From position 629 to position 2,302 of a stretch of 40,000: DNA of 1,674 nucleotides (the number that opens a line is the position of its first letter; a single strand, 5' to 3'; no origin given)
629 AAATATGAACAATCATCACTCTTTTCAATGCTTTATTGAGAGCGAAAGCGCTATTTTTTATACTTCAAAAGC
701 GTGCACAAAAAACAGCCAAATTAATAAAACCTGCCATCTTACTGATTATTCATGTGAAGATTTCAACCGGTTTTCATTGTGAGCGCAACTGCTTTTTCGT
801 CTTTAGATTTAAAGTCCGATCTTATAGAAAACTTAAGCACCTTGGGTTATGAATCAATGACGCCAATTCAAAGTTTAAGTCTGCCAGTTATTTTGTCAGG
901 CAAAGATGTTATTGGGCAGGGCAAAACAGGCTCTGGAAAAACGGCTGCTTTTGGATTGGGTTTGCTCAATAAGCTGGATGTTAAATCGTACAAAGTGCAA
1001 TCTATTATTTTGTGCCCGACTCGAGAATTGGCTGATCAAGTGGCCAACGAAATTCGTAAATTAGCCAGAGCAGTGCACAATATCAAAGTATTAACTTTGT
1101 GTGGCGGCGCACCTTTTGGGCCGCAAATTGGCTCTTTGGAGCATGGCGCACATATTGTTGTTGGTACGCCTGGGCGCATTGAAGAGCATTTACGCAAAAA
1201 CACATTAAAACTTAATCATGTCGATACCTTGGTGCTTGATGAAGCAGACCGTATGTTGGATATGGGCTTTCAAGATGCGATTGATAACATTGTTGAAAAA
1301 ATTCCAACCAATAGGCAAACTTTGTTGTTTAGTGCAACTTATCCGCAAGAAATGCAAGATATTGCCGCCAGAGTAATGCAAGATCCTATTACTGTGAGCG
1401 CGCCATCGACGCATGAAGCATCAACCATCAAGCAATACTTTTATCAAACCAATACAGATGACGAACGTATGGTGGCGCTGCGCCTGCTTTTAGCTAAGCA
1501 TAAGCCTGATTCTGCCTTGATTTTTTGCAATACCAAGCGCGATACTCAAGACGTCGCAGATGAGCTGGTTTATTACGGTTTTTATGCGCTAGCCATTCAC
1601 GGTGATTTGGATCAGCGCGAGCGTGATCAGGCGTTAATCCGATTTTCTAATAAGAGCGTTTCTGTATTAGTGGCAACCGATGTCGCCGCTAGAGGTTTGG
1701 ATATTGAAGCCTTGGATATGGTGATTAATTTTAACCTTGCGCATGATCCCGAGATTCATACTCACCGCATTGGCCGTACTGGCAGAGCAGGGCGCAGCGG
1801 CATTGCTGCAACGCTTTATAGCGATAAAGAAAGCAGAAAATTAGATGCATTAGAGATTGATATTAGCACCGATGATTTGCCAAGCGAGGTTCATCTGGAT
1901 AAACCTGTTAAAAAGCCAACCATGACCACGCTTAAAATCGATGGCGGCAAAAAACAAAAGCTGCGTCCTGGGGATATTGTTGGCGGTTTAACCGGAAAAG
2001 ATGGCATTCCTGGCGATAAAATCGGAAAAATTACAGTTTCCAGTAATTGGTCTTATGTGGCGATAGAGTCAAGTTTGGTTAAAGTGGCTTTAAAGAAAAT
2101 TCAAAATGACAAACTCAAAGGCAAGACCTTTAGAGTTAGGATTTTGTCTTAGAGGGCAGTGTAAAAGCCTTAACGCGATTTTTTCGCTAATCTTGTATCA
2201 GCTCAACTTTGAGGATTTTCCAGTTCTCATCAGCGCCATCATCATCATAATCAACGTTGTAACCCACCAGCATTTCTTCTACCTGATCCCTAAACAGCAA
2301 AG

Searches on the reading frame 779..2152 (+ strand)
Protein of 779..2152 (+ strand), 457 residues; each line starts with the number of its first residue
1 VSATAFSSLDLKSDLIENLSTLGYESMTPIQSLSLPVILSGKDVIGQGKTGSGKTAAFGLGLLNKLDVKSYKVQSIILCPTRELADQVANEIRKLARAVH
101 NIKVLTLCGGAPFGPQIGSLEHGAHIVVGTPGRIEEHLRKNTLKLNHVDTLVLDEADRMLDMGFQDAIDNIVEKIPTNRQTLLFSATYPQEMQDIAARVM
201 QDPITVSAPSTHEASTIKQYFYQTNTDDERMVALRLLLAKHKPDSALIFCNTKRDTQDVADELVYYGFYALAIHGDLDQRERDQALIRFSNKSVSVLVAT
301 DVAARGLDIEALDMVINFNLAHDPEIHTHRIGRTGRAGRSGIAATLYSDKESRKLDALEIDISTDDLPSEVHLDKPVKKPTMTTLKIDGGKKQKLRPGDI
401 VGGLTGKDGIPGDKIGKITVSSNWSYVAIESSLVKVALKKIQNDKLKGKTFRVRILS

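Call 64: search_protein_families(library=pfam, proteins=[window:779-2152:+], max_evalue=0.00001)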
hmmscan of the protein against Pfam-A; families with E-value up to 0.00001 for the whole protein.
window:779-2152:+ (457 aa): 4 families
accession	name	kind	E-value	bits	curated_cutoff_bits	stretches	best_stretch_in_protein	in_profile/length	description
PF00270.35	DEAD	-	9.2e-51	172.3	26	1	28-195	1-167/167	DEAD/DEAH box helicase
PF00271.37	Helicase_C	-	1.9e-29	102.6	23.5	1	234-338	6-110/110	Helicase conserved C-terminal domain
PF03880.21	DbpA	-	1.5e-21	76.6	25.6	1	384-454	1-71/72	DbpA RNA binding domain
PF04851.21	ResIII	-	3.4e-09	37.2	22.5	1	47-189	29-163/164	Type III restriction enzyme, res subunit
